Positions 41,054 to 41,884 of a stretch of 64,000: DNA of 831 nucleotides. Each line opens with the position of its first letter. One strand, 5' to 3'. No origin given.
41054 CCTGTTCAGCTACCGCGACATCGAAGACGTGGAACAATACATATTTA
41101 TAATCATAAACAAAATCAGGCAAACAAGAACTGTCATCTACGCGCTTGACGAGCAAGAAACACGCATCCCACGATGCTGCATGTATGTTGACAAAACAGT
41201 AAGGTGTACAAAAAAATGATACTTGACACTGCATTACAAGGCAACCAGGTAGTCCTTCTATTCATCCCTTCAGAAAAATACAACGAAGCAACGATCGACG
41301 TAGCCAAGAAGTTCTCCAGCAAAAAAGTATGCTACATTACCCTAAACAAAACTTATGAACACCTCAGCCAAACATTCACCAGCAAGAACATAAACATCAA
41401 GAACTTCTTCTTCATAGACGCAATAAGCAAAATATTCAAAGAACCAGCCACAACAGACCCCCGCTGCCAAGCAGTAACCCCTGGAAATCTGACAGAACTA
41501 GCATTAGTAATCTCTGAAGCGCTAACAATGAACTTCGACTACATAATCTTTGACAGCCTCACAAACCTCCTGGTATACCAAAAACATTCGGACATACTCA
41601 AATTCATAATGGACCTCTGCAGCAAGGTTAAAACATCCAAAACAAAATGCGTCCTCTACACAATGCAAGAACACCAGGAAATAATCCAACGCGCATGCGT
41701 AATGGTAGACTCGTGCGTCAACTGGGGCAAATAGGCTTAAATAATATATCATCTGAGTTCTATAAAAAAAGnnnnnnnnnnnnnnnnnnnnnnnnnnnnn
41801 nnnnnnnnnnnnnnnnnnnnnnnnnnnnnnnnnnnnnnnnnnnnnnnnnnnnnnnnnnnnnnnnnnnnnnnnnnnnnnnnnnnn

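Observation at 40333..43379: Response regulator / two degenerate KaiC-like paralogs / sensor kinase operon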

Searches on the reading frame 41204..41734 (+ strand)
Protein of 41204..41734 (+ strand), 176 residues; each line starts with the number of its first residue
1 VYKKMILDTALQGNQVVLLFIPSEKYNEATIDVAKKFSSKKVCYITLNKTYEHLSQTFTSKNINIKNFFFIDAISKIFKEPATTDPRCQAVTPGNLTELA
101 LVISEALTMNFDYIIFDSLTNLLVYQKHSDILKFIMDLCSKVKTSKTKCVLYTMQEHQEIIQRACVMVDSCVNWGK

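Call 3: search_protein_families(library=pfam, proteins=[window:41204-41734:+], max_evalue=1)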
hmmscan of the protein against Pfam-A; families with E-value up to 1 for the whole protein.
window:41204-41734:+ (176 aa): 3 families
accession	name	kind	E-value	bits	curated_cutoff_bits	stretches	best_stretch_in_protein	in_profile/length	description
PF05763.18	DUF835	-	0.00014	22.1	33.1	1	87-152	52-118/136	Protein of unknown function (DUF835)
PF10483.15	Elong_Iki1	-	0.074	13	22.5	1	74-144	48-123/292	Elongator subunit Iki1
PF24336.1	DUF7504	-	0.095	13.6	27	1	87-145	81-149/179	Family of unknown function (DUF7504)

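Call 4: search_protein_families(library=ncbifam, proteins=[window:41204-41734:+], max_evalue=1)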
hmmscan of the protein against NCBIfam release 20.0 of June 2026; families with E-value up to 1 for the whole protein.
window:41204-41734:+ (176 aa): 5 families
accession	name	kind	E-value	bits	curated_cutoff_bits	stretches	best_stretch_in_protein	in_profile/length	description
NF004723.0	PRK06067.1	subfamily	1.9e-07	30.8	194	1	39-171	62-191/243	flagellar accessory protein FlaH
NF052589.1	ArlH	equivalog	0.00043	20.1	215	1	39-157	48-162/229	archaellum protein ArlH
TIGR00296.1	TIGR00296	hypoth_equivalog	0.028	14.1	91.05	1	28-104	31-105/200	TIGR00296 family protein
NF006799.0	PRK09302.1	equivalog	0.035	12.7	408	1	98-159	351-411/515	circadian clock protein KaiC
TIGR04520.1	ECF_ATPase_1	equivalog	0.039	13.4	315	1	102-167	146-207/269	energy-coupling factor transporter ATPase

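Call 9: find_homologous_proteins(query=window:41216-41734:+, max_evalue=0.001)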
Query window:41216-41734:+ (172 aa): 102 proteins with E <= 0.001 among 130 candidates.
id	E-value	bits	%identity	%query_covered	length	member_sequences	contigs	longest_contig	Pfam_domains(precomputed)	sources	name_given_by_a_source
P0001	5.7e-108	376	100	100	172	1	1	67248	-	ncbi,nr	ncbi:hypothetical protein HY489_05840 [Candidatus Woesearchaeota archaeon]|nr:hypothetical protein [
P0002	2.9e-51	191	52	94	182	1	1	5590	-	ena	-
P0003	1.1e-49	186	52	91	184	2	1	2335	-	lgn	-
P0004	2.2e-41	159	48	95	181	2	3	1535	PF24336.2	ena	-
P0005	3.5e-40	155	47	97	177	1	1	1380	-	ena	-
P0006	2.2e-39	153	48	97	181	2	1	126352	-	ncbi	-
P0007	2.8e-39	152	45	100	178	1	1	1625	-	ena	-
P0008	3.8e-39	152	46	100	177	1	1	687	-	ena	-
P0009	1.3e-38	150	46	97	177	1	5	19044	-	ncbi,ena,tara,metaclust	tara:strand:+ start:434 stop:967 length:534 start_codon:yes stop_codon:yes gene_type:complete|metacl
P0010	4.9e-38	148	45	96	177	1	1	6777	-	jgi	jgi:KaiC/GvpD/RAD55 family RecA-like ATPase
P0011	5.6e-38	148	45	97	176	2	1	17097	PF23365.2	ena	-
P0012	1.0e-37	147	45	100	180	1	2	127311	PF24336.2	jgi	jgi:KaiC/GvpD/RAD55 family RecA-like ATPase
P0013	1.3e-37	147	43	98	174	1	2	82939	-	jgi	-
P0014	1.8e-37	147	44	97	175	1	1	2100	PF23442.2,PF24336.2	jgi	jgi:archaellum biogenesis ATPase FlaH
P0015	1.9e-37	146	48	97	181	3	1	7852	-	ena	-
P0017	3.7e-37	146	45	100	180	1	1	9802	PF24336.2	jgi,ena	-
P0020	1.1e-36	144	46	98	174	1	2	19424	PF23365.2,PF24336.2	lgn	-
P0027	5.1e-36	142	43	96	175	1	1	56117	PF24336.2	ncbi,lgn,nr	ncbi:hypothetical protein KY358_00115 [Candidatus Woesearchaeota archaeon]|nr:hypothetical protein [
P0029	8.5e-36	141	43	100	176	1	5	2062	PF23365.2,PF24336.2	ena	-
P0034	2.5e-35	140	43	97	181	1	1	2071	PF23365.2,PF24336.2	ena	-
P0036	3.5e-35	139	43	98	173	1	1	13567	PF24336.2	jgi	jgi:KaiC/GvpD/RAD55 family RecA-like ATPase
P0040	8.9e-35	138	42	100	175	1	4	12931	PF23365.2,PF24336.2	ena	-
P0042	1.1e-34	137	42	98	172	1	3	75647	PF24336.2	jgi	jgi:archaellum biogenesis ATPase FlaH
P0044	2.7e-34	136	43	98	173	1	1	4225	PF23365.2,PF24336.2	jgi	jgi:hypothetical protein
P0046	6.3e-34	135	42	94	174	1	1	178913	-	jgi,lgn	jgi:hypothetical protein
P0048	1.4e-33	134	40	100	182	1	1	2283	PF24336.2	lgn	-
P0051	3.4e-33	133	41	100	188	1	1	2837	PF23365.2,PF24336.2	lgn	-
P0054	5.8e-33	132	39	100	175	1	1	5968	PF23365.2,PF24336.2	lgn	-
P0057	9.7e-33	131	40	98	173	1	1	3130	PF23365.2,PF24336.2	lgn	-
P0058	1.2e-32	131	42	100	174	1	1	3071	PF23365.2,PF24336.2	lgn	-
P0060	1.4e-32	131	41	98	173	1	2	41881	PF24336.2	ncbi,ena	-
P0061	1.5e-32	131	40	100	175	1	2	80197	-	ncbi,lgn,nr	ncbi:hypothetical protein HYW76_00185 [Candidatus Pacearchaeota archaeon]|nr:hypothetical protein [C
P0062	1.5e-32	131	41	98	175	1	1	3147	PF24336.2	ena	-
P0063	2.1e-32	130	40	98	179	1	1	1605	PF24336.2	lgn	-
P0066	1.0e-31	128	40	97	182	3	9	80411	PF23365.2,PF24336.2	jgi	jgi:KaiC/GvpD/RAD55 family RecA-like ATPase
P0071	5.6e-31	125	39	100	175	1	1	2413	PF23365.2,PF24336.2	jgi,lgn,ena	-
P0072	1.2e-30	124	41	98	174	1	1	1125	PF24336.2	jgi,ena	-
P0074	5.5e-30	122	39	98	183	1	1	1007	PF06745.20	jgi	jgi:hypothetical protein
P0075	1.1e-29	121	39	94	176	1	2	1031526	PF23442.2,PF24336.2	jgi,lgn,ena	-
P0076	1.1e-29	121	39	94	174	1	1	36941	PF23442.2,PF24336.2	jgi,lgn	-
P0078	2.2e-29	120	43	88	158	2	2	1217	PF23365.2,PF24336.2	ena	-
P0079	2.7e-29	120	37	100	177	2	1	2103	PF23365.2,PF24336.2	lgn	-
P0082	9.9e-29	118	39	94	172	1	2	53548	PF23365.2,PF24336.2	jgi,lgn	jgi:KaiC/GvpD/RAD55 family RecA-like ATPase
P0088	4.4e-28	116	38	93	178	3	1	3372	PF06745.20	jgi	-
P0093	5.2e-22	96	34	99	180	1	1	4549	PF24336.2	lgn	-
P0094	2.8e-20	91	34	99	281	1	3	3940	PF06745.20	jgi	-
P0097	2.3e-19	88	42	81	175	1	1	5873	PF24336.2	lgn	-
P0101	1.6e-10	59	30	85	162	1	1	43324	PF06745.20,PF23365.2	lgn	-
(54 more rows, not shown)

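Call 10: search_solved_structures(query=window:41216-41734:+, max_evalue=10, show_alignments=2)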
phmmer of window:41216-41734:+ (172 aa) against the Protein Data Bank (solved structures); distinct sequences matched with E-value up to 10: 1.
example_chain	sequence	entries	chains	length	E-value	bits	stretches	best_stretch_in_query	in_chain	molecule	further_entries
4yds_A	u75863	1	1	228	0.0052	19.9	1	96-151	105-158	Flagella-related protein H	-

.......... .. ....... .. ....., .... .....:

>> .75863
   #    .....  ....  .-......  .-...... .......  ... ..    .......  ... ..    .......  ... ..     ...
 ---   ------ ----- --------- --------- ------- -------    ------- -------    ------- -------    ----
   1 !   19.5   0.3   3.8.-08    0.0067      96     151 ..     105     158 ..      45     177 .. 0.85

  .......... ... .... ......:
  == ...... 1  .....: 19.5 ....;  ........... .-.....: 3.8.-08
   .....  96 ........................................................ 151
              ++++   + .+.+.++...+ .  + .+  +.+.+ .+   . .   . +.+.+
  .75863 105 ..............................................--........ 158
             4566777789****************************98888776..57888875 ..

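Call 15: find_encoding_contigs(protein=P0006, flank=5000, max_places=2)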
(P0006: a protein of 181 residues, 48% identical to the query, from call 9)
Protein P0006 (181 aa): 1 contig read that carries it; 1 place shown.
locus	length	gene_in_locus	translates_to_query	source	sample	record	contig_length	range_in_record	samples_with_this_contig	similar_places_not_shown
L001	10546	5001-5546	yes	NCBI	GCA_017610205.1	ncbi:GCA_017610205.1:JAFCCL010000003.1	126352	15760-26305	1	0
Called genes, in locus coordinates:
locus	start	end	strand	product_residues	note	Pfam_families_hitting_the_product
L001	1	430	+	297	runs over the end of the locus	-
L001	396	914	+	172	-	-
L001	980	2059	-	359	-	PF00579:tRNA-synt_1b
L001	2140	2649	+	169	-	PF02778:tRNA_int_endo_N, PF01974:tRNA_int_endo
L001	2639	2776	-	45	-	-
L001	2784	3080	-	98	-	PF04014:MazE_antitoxin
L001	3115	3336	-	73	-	PF14076:DUF4258 (weak)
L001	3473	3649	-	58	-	-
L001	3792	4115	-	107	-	-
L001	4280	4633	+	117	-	PF00072:Response_reg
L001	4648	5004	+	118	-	PF00072:Response_reg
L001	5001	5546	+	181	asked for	-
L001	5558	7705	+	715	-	PF02743:dCache_1, PF14827:dCache_3 (faint), PF00672:HAMP, PF00512:HisKA, PF02518:HATPase_c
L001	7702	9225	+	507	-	PF02743:dCache_1, PF00989:PAS, PF08448:PAS_4 (weak), PF13426:PAS_9, PF08447:PAS_3 (faint)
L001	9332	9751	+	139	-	PF01814:Hemerythrin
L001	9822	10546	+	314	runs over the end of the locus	PF13481:AAA_25 (faint), PF03796:DnaB_C (faint), PF06745:ATPase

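Call 16: find_encoding_contigs(protein=P0012, flank=5000, max_places=2)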
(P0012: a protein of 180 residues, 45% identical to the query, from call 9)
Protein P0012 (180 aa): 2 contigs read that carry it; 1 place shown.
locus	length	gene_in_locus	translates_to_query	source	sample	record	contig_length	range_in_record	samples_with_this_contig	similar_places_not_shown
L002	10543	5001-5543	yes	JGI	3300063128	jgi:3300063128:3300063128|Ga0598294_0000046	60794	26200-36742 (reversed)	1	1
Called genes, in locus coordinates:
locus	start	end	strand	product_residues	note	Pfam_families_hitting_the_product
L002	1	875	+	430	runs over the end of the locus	PF00324:AA_permease, PF03845:Spore_permease (weak), PF13520:AA_permease_2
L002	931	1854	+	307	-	PF07885:Ion_trans_2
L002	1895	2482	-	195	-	-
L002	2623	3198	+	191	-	PF13197:DUF4013 (faint)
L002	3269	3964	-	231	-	PF01769:MgtE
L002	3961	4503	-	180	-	PF01769:MgtE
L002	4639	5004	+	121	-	PF00072:Response_reg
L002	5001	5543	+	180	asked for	PF24336:DUF7504 (weak)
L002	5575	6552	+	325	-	PF13379:NMT1_2, PF09084:NMT1, PF12974:Phosphonate-bd (weak)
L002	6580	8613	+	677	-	PF02743:dCache_1, PF00672:HAMP, PF00512:HisKA, PF02518:HATPase_c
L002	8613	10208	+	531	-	PF00989:PAS, PF13188:PAS_8, PF08448:PAS_4 (faint), PF13426:PAS_9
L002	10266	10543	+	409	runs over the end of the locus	PF01136:Peptidase_U32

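Call 17: find_encoding_contigs(protein=P0046, flank=5000, max_places=2)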
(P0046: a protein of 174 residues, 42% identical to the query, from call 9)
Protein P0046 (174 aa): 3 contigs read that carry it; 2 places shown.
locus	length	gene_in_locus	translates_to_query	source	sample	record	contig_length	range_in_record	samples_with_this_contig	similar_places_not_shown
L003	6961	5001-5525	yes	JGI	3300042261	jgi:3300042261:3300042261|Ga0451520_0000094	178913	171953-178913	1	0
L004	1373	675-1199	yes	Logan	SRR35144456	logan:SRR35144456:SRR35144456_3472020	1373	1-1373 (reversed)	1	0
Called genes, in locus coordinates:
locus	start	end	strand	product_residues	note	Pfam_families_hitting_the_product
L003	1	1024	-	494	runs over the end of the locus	PF00587:tRNA-synt_2b, PF03129:HGTP_anticodon, PF09180:ProRS-C_1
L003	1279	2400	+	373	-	PF01490:Aa_trans, PF03222:Trp_Tyr_perm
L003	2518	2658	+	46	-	-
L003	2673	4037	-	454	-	PF02934:GatB_N, PF02637:GatB_Yqey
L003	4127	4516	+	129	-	PF00072:Response_reg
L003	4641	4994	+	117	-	PF00072:Response_reg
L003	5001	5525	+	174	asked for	-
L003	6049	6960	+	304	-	?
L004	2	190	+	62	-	?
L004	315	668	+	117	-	PF00072:Response_reg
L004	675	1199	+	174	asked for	-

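Call 18: find_encoding_contigs(protein=P0075, flank=5000, max_places=2)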
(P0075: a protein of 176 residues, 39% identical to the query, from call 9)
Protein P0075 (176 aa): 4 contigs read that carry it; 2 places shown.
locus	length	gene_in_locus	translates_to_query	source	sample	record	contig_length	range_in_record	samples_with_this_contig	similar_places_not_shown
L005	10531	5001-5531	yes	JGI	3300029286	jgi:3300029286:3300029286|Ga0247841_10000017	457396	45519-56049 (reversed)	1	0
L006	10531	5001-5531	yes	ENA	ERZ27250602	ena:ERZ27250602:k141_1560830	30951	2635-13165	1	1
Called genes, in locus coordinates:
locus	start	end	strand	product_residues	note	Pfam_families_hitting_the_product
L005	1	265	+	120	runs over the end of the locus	-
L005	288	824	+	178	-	PF24266:HTH_HVO_0163_N, PF01022:HTH_5 (faint), PF13412:HTH_24 (weak), PF13601:HTH_34 (faint), PF12802:MarR_2 (faint)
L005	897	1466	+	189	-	PF00300:His_Phos_1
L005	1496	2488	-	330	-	PF01916:DS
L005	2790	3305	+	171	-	PF24336:DUF7504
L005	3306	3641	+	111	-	-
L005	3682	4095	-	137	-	PF01814:Hemerythrin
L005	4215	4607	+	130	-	PF00072:Response_reg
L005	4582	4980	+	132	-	PF00072:Response_reg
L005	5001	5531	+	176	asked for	PF23442:DUF7125 (faint), PF24336:DUF7504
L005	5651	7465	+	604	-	PF00672:HAMP, PF00512:HisKA, PF02518:HATPase_c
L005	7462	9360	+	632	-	PF02743:dCache_1, PF13188:PAS_8 (faint), PF00989:PAS, PF13426:PAS_9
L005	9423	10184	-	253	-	PF13481:AAA_25 (weak), PF03796:DnaB_C (faint), PF06745:ATPase, PF23442:DUF7125 (faint)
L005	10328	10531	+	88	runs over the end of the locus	-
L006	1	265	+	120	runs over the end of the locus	-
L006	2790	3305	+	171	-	PF24336:DUF7504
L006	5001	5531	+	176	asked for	PF23442:DUF7125 (faint), PF24336:DUF7504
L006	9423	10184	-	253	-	PF13481:AAA_25 (weak), PF03796:DnaB_C (faint), PF06745:ATPase, PF23442:DUF7125 (faint)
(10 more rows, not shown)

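Call 19: find_encoding_contigs(protein=P0061, flank=5000, max_places=2)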
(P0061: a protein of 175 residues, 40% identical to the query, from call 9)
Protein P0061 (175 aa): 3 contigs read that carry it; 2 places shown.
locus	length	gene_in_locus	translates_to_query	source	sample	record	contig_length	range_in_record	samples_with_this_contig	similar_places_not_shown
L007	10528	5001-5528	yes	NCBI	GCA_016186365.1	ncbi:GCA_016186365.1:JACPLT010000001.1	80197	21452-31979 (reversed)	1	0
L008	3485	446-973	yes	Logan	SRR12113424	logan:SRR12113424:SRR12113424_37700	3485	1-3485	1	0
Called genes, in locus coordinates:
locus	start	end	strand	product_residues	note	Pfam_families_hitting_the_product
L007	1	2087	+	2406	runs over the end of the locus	-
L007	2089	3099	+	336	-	-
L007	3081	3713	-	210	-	PF13610:DDE_Tnp_IS240, PF13683:rve_3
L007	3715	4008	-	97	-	PF23451:Zn_ribbon_PaaD (weak)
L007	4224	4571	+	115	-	PF00072:Response_reg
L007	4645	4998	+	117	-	PF00072:Response_reg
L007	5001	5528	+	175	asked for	-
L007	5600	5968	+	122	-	PF20161:VpsR (weak), PF00072:Response_reg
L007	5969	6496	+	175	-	-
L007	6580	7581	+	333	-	PF13379:NMT1_2, PF09084:NMT1, PF12974:Phosphonate-bd (weak)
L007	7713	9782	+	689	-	PF02743:dCache_1 (weak), PF00672:HAMP, PF00512:HisKA, PF02518:HATPase_c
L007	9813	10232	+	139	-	PF00072:Response_reg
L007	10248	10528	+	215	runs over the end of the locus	-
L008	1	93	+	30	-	?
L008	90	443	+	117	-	PF00072:Response_reg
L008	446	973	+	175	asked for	-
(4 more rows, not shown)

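Call 20: find_encoding_contigs(protein=P0101, flank=5000, max_places=2)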
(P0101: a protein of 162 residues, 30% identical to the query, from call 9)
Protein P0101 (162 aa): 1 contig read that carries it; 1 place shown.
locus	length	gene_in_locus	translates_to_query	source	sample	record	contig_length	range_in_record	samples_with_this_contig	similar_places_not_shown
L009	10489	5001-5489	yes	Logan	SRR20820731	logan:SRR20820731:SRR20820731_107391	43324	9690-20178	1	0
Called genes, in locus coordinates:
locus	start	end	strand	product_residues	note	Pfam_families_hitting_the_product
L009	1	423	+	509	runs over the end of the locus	PF02310:B12-binding (weak), PF04055:Radical_SAM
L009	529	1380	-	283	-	PF02498:Bro-N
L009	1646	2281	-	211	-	PF01966:HD (weak)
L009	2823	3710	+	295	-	PF01650:Peptidase_C13 (weak)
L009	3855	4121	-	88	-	-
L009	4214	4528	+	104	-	-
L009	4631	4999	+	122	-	PF00072:Response_reg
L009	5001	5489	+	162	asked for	PF23365:DUF7090 (weak), PF06745:ATPase (weak)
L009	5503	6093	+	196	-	-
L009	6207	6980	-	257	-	PF05175:MTS, PF13489:Methyltransf_23 (weak), PF08241:Methyltransf_11 (weak), PF08242:Methyltransf_12, PF13649:Methyltransf_25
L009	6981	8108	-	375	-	PF00682:HMGL-like, PF22617:HCS_D2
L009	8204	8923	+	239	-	PF01978:TrmB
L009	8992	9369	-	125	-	PF01475:FUR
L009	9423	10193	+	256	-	PF00005:ABC_tran, PF13304:AAA_21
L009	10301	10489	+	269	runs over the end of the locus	PF00950:ABC-3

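Call 22: predict_structure(alignment_id=A1)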
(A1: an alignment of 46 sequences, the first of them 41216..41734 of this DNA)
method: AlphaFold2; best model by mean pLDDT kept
length: 172 residues; sequences in the alignment: 46
mean_pLDDT: 94.0   pTM: 0.90
mean pLDDT of the five models: 94.0, 93.9, 93.3, 92.2, 91.8
residues with pLDDT >= 90: 149; 70-90: 22; 50-70: 1; < 50: 0
segments of 3 or more residues with pLDDT < 50: none
pLDDT, mean of each block of 10 residues (from residue 1): 91 96 96 97 95 97 97 88 93 96 96 93 92 96 96 86 95 79
secondary structure, 60 per line:
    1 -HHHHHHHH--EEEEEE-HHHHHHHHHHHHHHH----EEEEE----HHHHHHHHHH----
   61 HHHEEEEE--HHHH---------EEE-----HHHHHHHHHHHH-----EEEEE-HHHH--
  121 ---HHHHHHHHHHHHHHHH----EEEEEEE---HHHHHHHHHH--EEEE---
elements in order: H2-9 E12-17 H19-33 E38-42 H47-56 E64-68 H71-74 E84-86 H92-103 E109-113 H115-118 H124-139 E144-150 H154-163 E166-169

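Call 29: fold_search(model_id=the predicted structure, library=pdb)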
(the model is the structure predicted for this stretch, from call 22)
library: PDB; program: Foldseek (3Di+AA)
matches with E <= 10: 1659; with E <= 0.001: 209
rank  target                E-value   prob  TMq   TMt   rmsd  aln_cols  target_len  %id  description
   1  4yds                  5.6e-08  1.00  0.59  0.47   5.8       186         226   17  FlaH from Sulfolobus acidocaldarius with ATP and Mg-Ion (released 2015-11-11)
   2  2dr3_F                1.4e-06  1.00  0.76  0.57   2.7       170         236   15  Crystal Structure of RecA superfamily ATPase PH0284 from Pyrococcus horikoshii OT3 (released 2006-12-06)
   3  7s65_B                4.3e-06  1.00  0.67  0.27   4.5       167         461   11  Compressed conformation of nighttime state KaiC (released 2021-09-22)
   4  8zn5_F                6.3e-06  1.00  0.65  0.27   4.6       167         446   16  Crystal Structure of Designed Clock Protein KaiC (released 2025-04-16)
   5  8zn5_B                6.8e-06  1.00  0.64  0.26   5.1       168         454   15  Crystal Structure of Designed Clock Protein KaiC (released 2025-04-16)
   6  2zts_A                7.7e-06  1.00  0.59  0.48   5.5       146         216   14  Crystal structure of KaiC-like protein PH0186 from hyperthermophilic archaea Pyrococcus horikoshii OT3 (released 2009-03-24)
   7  8zn5_C                9.9e-06  1.00  0.65  0.26   4.9       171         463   16  Crystal Structure of Designed Clock Protein KaiC (released 2025-04-16)
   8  7s67_A                1.0e-05  1.00  0.64  0.26   5.3       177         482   16  Extended conformation of daytime state KaiC (released 2021-09-22)
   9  8fwj_A                1.1e-05  1.00  0.68  0.23   2.9       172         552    9  Structure of dodecameric KaiC-RS-S413E/S414E complexed with KaiB-RS solved by cryo-EM (released 2023-03-22)
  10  2dr3_B                1.1e-05  1.00  0.69  0.52   4.2       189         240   15  Crystal Structure of RecA superfamily ATPase PH0284 from Pyrococcus horikoshii OT3 (released 2006-12-06)
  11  2dr3_E                1.2e-05  1.00  0.70  0.53   3.4       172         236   17  Crystal Structure of RecA superfamily ATPase PH0284 from Pyrococcus horikoshii OT3 (released 2006-12-06)
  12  9vis                  1.4e-05  1.00  0.60  0.57   4.3       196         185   12  Crystal strcture of adenosylcobinamide kinase/adenosylcobinamide phosphate guanylyltransferase CobU from Akkermansia muc (released 2025-10-08)
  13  8zn6_I                1.5e-05  1.00  0.65  0.26   5.0       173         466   12  Crystal Structure of Designed Clock Protein KaiC (released 2025-04-16)
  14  9vit_A                1.5e-05  1.00  0.50  0.48   5.7       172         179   13  Crystal strcture of adenosylcobinamide kinase/adenosylcobinamide phosphate guanylyltransferase CobU H49A from Akkerman (released 2025-10-08)
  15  8db3_B                1.6e-05  1.00  0.65  0.28   3.1       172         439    8  Crystal structure of KaiC with truncated C-terminal coiled-coil domain (released 2023-03-22)
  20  2dr3_A                2.4e-05  1.00  0.71  0.55   3.4       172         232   17  Crystal Structure of RecA superfamily ATPase PH0284 from Pyrococcus horikoshii OT3 (released 2006-12-06)
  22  2dr3_C                2.7e-05  1.00  0.72  0.55   3.5       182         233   16  Crystal Structure of RecA superfamily ATPase PH0284 from Pyrococcus horikoshii OT3 (released 2006-12-06)
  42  2dr3_D                6.1e-05  1.00  0.73  0.54   3.1       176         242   15  Crystal Structure of RecA superfamily ATPase PH0284 from Pyrococcus horikoshii OT3 (released 2006-12-06)
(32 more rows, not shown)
